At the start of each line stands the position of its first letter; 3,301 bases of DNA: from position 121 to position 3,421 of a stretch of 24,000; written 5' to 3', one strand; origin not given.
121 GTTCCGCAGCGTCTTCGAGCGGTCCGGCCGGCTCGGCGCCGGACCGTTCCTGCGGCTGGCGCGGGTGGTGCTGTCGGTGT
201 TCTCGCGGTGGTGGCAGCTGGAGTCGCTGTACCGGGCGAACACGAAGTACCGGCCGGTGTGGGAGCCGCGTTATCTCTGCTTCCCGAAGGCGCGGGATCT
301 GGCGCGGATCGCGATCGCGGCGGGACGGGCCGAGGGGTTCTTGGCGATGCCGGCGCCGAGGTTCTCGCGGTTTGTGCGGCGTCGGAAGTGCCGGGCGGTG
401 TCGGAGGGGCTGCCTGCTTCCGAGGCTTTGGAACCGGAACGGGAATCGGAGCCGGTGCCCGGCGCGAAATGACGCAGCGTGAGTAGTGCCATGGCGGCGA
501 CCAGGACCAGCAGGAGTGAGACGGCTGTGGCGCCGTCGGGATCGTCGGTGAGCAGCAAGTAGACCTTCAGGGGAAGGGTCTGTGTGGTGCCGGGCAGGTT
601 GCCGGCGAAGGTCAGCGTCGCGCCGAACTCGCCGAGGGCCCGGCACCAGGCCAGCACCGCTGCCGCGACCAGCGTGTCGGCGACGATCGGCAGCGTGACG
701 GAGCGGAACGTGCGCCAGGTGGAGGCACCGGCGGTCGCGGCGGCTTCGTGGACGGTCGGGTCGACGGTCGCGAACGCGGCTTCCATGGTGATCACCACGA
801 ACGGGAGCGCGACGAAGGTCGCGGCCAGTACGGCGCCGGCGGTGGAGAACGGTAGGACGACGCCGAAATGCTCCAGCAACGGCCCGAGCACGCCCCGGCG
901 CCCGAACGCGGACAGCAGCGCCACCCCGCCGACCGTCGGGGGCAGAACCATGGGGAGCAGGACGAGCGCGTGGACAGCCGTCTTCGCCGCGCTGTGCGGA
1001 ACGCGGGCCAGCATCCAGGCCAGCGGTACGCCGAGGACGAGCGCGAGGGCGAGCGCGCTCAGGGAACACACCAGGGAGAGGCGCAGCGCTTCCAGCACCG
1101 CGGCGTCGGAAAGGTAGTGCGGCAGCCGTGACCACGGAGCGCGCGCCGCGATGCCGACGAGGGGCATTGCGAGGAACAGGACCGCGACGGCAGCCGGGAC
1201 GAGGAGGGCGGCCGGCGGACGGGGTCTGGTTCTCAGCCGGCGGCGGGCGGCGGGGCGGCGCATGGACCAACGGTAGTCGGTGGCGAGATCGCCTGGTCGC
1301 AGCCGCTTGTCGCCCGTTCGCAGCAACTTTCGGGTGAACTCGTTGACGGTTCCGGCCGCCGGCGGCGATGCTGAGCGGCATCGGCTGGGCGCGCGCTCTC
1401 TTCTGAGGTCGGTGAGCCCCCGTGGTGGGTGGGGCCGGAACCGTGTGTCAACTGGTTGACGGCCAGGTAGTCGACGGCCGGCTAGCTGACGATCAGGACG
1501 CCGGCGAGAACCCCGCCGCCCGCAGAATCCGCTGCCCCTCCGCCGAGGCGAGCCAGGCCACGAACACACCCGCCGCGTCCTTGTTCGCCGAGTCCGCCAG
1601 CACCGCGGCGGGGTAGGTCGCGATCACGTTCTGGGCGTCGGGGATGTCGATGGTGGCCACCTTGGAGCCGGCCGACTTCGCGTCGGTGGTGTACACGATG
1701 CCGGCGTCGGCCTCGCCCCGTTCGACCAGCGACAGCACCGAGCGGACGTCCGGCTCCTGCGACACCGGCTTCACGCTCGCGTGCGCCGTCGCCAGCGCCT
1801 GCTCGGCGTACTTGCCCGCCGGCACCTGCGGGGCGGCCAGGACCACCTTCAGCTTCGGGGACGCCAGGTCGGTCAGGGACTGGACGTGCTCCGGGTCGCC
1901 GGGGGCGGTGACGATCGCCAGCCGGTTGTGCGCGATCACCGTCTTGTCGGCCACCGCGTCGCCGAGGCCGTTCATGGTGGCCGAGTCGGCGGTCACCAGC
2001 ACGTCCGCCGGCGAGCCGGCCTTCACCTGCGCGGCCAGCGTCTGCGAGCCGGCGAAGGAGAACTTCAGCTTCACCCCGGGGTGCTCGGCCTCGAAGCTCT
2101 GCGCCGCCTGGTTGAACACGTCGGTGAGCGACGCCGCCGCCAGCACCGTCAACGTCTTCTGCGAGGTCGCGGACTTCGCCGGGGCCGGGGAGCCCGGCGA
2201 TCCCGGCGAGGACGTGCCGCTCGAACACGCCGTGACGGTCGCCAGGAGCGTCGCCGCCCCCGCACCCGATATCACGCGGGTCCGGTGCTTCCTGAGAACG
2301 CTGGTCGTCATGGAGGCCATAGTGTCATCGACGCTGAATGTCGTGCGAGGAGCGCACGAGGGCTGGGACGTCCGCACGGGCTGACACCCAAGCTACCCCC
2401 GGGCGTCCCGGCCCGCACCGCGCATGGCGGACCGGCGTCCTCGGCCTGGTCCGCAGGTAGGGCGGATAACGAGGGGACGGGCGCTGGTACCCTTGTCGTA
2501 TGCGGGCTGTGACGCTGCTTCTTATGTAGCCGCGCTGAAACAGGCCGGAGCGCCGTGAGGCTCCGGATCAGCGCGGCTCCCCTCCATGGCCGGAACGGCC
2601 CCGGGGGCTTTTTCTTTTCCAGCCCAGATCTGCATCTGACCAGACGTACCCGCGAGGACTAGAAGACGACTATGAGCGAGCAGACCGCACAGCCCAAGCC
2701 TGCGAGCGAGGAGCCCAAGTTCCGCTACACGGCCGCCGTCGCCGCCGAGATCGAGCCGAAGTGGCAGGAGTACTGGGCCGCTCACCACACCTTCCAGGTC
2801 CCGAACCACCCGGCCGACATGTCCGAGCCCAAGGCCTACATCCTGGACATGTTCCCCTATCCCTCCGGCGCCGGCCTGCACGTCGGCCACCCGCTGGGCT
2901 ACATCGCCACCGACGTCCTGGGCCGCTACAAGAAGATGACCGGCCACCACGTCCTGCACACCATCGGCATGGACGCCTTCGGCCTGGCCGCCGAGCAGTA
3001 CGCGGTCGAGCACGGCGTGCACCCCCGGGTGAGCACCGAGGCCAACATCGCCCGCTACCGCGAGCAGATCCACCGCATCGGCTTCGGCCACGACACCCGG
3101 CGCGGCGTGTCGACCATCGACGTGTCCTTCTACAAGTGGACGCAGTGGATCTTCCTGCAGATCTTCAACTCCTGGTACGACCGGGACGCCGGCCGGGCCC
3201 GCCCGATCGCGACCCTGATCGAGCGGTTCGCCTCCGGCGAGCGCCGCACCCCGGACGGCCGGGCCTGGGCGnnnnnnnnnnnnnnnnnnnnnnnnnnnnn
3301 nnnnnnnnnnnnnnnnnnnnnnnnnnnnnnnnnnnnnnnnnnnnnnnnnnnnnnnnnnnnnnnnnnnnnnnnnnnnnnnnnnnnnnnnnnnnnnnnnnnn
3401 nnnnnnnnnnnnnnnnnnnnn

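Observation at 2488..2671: Leu-Leu-Leu mini-ORF, three mutually exclusive helices and a U-tract terminator in the leuS leader: candidate ribosome-mediated attenuator of a tRNA synthetase gene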

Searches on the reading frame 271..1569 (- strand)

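Call 55: search_protein_families(library=pfam, proteins=[window:271-1569:-], max_evalue=0.00001)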
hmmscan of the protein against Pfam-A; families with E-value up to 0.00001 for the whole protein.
window:271-1569:- (432 aa): 1 family
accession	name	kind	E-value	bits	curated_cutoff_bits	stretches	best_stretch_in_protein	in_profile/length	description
PF00528.27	BPD_transp_1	-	1.5e-14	54.6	26.4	1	180-359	1-169/184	Binding-protein-dependent transport system inner membrane component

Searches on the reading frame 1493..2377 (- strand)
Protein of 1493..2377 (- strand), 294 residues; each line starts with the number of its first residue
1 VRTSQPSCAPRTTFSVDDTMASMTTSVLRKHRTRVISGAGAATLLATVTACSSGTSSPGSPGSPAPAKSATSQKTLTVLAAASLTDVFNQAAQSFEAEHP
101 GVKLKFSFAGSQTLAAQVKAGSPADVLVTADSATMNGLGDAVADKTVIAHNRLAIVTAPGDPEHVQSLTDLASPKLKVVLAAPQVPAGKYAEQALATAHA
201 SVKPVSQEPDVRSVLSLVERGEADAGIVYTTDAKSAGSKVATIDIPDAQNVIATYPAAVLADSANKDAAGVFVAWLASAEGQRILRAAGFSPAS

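Call 10: search_protein_families(library=ncbifam, proteins=[window:1493-2377:-])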
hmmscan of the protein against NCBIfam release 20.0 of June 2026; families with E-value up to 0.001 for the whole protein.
window:1493-2377:- (294 aa): 8 families
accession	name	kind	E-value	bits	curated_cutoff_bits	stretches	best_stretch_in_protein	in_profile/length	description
TIGR01256.1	modA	equivalog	4.3e-38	131.4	62.5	1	81-287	1-215/217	molybdate ABC transporter substrate-binding protein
NF007958.0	PRK10677.1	equivalog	3e-27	95.2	253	1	67-292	19-255/256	molybdate ABC transporter substrate-binding protein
NF002918.0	PRK03537.1-4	equivalog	1.7e-21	76.6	288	1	72-292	4-245/246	molybdate ABC transporter substrate-binding protein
NF003196.0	PRK04168.1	equivalog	3.9e-11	42.4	355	1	54-144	24-104/338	tungstate ABC transporter substrate-binding protein WtpA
NF002916.0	PRK03537.1-2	equivalog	1.2e-08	34.8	359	1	74-195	3-127/244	molybdate ABC transporter substrate-binding protein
TIGR03730.1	tungstate_WtpA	equivalog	1.2e-07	31.1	242.75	1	75-153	2-83/275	tungstate ABC transporter substrate-binding protein WtpA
TIGR03850.1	bind_CPR_0540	equivalog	1.1e-05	24.3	299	1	41-151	10-115/437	carbohydrate ABC transporter substrate-binding protein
NF002915.0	PRK03537.1-1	equivalog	0.00024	20.6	383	0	238-293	178-228/236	molybdate ABC transporter substrate-binding protein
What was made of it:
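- Checked: The upstream gene is divergent modA on the minus strand, so there is no + strand gene to terminate (call 10).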

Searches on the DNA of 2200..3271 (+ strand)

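Call 4: search_rna_families(source=window, start=2200, end=2900, threshold=evalue, max_evalue=10, show_alignments=2)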
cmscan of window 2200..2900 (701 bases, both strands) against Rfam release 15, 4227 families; matches with E-value up to 10: 4.
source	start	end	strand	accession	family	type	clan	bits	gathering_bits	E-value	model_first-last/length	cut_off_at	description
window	2570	2620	+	RF00489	ctRNA_p42d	Gene; antisense;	-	15.9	50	2.3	1-46/46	no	ctRNA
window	2538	2633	-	RF02353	BjrC68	Gene; sRNA;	-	13.8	39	1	1-82/82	no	Bradyrhizobiaceae sRNA BjrC68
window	2212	2277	-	RF03606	mir-2071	Gene; miRNA;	-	13.7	100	8.7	1-74/74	no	mir-2071 microRNA precursor family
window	2572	2623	+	RF00519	suhB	Gene; sRNA;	CL00108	13.3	41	6.6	1-77/77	no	Makes More Granules Regulator RNA (mmgR)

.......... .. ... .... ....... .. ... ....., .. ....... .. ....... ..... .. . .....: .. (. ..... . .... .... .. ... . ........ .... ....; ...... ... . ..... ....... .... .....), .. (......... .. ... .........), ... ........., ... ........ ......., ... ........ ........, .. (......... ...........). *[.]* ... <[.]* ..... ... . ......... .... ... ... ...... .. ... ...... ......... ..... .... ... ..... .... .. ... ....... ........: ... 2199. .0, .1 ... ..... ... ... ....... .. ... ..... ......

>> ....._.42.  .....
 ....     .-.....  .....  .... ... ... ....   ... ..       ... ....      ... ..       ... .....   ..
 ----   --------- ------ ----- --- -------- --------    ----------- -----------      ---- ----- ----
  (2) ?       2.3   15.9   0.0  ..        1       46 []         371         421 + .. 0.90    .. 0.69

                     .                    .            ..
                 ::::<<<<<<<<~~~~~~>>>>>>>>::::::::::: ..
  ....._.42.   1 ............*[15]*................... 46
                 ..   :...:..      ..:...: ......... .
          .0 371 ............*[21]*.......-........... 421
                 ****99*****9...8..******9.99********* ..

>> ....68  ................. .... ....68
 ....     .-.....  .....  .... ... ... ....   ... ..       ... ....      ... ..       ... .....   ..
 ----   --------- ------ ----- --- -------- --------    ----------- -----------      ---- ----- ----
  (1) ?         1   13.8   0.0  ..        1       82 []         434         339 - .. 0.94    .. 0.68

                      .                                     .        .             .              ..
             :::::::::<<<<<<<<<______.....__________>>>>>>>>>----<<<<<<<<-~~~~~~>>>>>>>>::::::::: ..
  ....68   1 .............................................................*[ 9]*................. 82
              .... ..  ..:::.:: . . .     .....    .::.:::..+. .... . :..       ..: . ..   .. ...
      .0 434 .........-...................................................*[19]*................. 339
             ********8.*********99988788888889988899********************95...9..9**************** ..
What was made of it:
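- On Rfam Leu_leader / Leu-Phe leader families: There was no hit at E up to 10 (call 4).
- Closest known: T-box leaders of aminoacyl-tRNA synthetase genes. Different: No T-box model matches here, even at E up to 10 (call 4).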

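Call 44: search_with_rna_model(model_id=R1, sources=[L001, L002, L003, L004, L005, L006, L007, L008, L009, L010, L011, L012, L013, L014, L015, L016, L017, L018, L019, L020, L021, L022, L023, L024, L025, L026, L027, L028, L029, L030, L031, L032, L033, L034, L035, L036, L037, L038, L039, L040, L041, L042, L043, L044, L045, L046, L047, L048, L049, L050, L051, L052, L053, L054, L055, L056, L057, L058, L059, L060, L061, L062, L063, L064, L065, L066, L067, L068, L069, L070, L071, L072, L073, L074, L075, L076, L077, L078, L079, L080, L081, L082, L083, L084], max_evalue=1)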
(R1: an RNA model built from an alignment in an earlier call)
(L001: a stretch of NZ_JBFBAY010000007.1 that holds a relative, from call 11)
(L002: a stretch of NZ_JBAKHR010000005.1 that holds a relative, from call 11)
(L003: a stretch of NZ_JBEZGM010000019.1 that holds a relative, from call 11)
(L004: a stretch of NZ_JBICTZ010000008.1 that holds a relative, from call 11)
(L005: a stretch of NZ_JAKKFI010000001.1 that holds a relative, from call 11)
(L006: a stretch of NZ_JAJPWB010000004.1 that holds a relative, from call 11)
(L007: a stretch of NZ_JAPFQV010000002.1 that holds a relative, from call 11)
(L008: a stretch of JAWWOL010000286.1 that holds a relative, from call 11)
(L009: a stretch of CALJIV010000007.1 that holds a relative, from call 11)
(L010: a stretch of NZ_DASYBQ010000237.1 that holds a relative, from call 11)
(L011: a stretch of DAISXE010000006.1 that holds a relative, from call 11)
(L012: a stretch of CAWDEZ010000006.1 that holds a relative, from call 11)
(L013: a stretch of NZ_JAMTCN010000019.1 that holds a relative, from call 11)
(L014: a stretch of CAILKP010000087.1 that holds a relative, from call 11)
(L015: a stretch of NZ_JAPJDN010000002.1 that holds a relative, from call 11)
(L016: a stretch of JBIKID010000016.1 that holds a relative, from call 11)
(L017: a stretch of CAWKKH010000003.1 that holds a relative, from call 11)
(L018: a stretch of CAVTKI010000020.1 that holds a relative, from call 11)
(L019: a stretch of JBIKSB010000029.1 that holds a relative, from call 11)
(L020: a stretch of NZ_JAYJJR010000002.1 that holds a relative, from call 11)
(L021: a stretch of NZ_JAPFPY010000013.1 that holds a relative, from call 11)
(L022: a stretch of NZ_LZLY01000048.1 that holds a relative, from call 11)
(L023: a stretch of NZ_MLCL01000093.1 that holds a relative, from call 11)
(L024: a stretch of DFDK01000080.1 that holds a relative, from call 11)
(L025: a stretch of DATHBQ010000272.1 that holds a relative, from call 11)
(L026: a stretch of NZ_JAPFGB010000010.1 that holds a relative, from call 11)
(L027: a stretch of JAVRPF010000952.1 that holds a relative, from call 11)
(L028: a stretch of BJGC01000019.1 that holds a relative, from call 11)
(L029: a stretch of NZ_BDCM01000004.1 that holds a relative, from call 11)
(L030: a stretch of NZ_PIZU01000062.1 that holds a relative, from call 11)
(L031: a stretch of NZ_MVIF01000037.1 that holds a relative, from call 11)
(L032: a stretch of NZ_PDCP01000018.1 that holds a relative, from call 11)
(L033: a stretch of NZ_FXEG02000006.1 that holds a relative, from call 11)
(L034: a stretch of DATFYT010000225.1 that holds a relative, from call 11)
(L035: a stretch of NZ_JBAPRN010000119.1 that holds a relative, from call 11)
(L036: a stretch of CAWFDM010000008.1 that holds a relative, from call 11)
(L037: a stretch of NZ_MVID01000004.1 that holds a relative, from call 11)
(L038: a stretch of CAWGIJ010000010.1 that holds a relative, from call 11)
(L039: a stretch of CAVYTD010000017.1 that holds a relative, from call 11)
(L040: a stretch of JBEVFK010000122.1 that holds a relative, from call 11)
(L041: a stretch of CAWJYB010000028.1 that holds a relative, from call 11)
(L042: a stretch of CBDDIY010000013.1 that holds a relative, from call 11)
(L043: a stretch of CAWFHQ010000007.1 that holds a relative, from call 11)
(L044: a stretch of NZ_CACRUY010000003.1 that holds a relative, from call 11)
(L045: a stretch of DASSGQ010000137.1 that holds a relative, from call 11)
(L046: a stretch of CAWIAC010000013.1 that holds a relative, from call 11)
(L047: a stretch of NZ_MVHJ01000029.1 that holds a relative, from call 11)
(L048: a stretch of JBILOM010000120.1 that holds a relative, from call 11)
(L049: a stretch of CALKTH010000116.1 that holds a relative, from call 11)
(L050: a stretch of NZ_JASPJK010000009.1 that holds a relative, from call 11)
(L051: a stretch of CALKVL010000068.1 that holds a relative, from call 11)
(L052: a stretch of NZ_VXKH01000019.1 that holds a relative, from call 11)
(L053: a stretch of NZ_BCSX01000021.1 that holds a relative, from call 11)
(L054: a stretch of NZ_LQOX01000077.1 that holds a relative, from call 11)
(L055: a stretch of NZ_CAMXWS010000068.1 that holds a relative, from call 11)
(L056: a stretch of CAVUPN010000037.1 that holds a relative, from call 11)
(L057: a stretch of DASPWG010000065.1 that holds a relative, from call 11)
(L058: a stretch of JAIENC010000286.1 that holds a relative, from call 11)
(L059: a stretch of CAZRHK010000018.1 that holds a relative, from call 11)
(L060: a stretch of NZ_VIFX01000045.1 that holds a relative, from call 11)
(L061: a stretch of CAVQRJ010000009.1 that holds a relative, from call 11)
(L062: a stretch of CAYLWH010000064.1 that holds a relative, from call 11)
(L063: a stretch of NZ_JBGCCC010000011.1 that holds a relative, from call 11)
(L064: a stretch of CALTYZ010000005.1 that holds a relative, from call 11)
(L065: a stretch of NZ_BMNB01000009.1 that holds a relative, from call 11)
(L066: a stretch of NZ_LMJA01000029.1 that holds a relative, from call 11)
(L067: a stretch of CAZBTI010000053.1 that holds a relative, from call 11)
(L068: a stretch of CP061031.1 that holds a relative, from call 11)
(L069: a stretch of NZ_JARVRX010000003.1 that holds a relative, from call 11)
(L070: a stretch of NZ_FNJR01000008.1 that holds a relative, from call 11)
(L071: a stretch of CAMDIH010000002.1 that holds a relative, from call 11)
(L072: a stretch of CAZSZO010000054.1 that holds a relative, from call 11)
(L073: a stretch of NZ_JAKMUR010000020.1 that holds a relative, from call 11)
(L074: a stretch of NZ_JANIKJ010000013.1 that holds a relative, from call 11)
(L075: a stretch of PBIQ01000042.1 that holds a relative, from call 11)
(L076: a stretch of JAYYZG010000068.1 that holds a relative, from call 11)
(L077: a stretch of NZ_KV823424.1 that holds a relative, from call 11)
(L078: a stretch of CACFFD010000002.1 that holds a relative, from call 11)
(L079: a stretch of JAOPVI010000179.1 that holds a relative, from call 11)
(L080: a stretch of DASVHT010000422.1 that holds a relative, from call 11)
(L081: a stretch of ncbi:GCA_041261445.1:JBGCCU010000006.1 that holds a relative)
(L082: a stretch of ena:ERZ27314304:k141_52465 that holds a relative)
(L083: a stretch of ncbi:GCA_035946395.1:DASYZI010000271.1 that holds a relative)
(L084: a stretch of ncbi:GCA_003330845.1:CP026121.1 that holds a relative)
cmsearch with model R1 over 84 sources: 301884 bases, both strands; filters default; matches with E-value up to 1: 28.
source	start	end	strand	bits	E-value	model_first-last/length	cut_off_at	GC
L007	1360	1455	+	82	1.7e-19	1-94/94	no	0.67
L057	1102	1192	+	81.9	1.8e-19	1-94/94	no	0.62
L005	1348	1444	+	81.4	2.4e-19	1-94/94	no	0.66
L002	1347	1444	+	80.2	5.1e-19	1-94/94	no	0.66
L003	1347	1444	+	80.2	5.1e-19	1-94/94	no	0.66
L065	1278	1374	+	79.3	9.1e-19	1-94/94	no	0.67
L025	1363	1457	+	79.1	1e-18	1-94/94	no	0.66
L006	1348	1444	+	78.4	1.6e-18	1-94/94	no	0.64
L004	1346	1444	+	76.7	4.4e-18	1-94/94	no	0.66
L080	1336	1429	+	75.9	7.3e-18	1-94/94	no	0.62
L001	1275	1371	+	75.4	1e-17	1-94/94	no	0.67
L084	1335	1452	+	72.4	6.5e-17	1-94/94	no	0.66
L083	1297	1405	+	66.3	2.8e-15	1-94/94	no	0.63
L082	1214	1330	+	64.8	7.2e-15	1-94/94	no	0.67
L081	1351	1460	+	62.5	2.9e-14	1-94/94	no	0.65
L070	1277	1380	+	58.3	4e-13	1-94/94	no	0.65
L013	1314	1417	+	54.7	3.6e-12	1-94/94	no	0.69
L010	1248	1352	+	49.8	7.7e-11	1-94/94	no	0.71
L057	1161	1181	-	16.9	0.054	62-82/94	no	0.71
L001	1340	1360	-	13.4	0.46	62-82/94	no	0.76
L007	1424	1444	-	13.4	0.46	62-82/94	no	0.76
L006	1413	1432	-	13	0.59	63-82/94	no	0.8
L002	1413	1433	-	12.9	0.64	62-82/94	no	0.81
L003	1413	1433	-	12.9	0.64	62-82/94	no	0.81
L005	1413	1433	-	12.9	0.64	62-82/94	no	0.81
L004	1413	1432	-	12.5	0.83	63-82/94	no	0.85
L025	1426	1446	-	12.2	0.98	62-82/94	no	0.71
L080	1398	1418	-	12.2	0.98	62-82/94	no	0.71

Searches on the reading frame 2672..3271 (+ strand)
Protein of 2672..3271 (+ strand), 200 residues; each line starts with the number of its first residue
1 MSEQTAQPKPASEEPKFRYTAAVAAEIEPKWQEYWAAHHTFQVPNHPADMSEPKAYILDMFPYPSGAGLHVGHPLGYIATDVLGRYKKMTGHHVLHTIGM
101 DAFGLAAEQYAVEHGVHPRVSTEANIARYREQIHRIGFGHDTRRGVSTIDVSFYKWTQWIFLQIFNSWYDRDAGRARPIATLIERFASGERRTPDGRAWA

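Call 11: find_related_loci(query=window:2672-3271:+, collection=genome_contigs, flank=1500)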
Query window:2672-3271:+ (200 aa) in genome_contigs; peptide patterns used: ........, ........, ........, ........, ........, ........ (x = any residue, [..] = any of these).
600 stretches matched a pattern (row limit reached: there are more); 593 encode a relative of the query (tblastn E <= 1e-3); the best 80 are kept; 80 distinct loci.
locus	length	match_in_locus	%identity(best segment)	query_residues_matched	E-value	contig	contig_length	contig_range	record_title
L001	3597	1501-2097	64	10-200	2e-88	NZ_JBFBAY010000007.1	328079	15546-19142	Micromonospora sp. NPDC051196 NPDC051196_28_C8.ctg-0007, whole genome shotgun sequence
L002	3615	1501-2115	63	1-200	6e-87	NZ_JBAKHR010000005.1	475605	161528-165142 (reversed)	Micromonospora sp. CPCC 205558 Scaffold3_2, whole genome shotgun sequence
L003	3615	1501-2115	63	1-200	1e-86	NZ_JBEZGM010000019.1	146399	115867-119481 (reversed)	Micromonospora sp. NPDC048835 NPDC048835_49_E5.ctg-0019, whole genome shotgun sequence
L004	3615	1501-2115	63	1-200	1e-86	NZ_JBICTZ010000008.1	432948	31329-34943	Micromonospora sp. NPDC048935 NPDC048935_83_G3.ctg-0008, whole genome shotgun sequence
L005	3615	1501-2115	63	1-200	3e-86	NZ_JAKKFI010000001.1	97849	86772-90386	Micromonospora cabrerizensis strain LAH09 LAH09_1, whole genome shotgun sequence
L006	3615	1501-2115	62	1-200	2e-85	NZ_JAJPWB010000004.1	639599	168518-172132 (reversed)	Micromonospora sp. 067-2 067-2_NODE_4_length_639599_cov_43.569212, whole genome shotgun sequence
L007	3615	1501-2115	62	1-200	7e-85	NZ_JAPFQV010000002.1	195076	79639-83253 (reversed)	Micromonospora sp. RTP1Z1 contig00002, whole genome shotgun sequence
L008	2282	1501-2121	62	1-199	1e-86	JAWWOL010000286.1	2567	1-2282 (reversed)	MAG: Frankiales bacterium isolate BP_346 scaffold_3502965, whole genome shotgun sequence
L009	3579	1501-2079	63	11-200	1e-81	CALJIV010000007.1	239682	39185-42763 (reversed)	MAG TPA_asm: uncultured Phycisphaerales bacterium isolate SRR4028131_bin.137_CONCOCT_v1.1_MAG genome assembly, contig: E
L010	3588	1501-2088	62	12-200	2e-81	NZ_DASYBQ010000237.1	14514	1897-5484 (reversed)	MAG: Pseudonocardia sp. isolate SMAG_U4911 k141_2398636, whole genome shotgun sequence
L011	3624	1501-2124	58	1-200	1e-80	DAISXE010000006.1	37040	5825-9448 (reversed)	MAG TPA_asm: Ilumatobacteraceae bacterium isolate CTOTU6303 NODE_264_length_37040_cov_10.620251, whole genome shotgun se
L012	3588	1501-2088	60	12-199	2e-80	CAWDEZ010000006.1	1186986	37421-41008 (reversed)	MAG: uncultured Actinomycetota bacterium isolate MFD05841.bin.1.64 genome assembly, contig: contig_15676, whole genome s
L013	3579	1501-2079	61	15-200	3e-80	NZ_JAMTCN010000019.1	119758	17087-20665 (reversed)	Prauserella aidingensis strain DSM 45266 LY13DRAFT_scaffold00019.19, whole genome shotgun sequence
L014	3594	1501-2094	60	5-199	3e-80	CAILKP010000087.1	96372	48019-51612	uncultured bacterium isolate ErkenSummer_bin-5518 genome assembly, contig: bin-5518:087/161, whole genome shotgun sequen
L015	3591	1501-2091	59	12-200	5e-79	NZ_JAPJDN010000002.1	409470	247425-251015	Mycobacterium pinniadriaticum strain CVI_P3 contig00002, whole genome shotgun sequence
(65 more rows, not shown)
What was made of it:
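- Tried and rejected: It served instead as an outgroup and distribution set (call 11).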
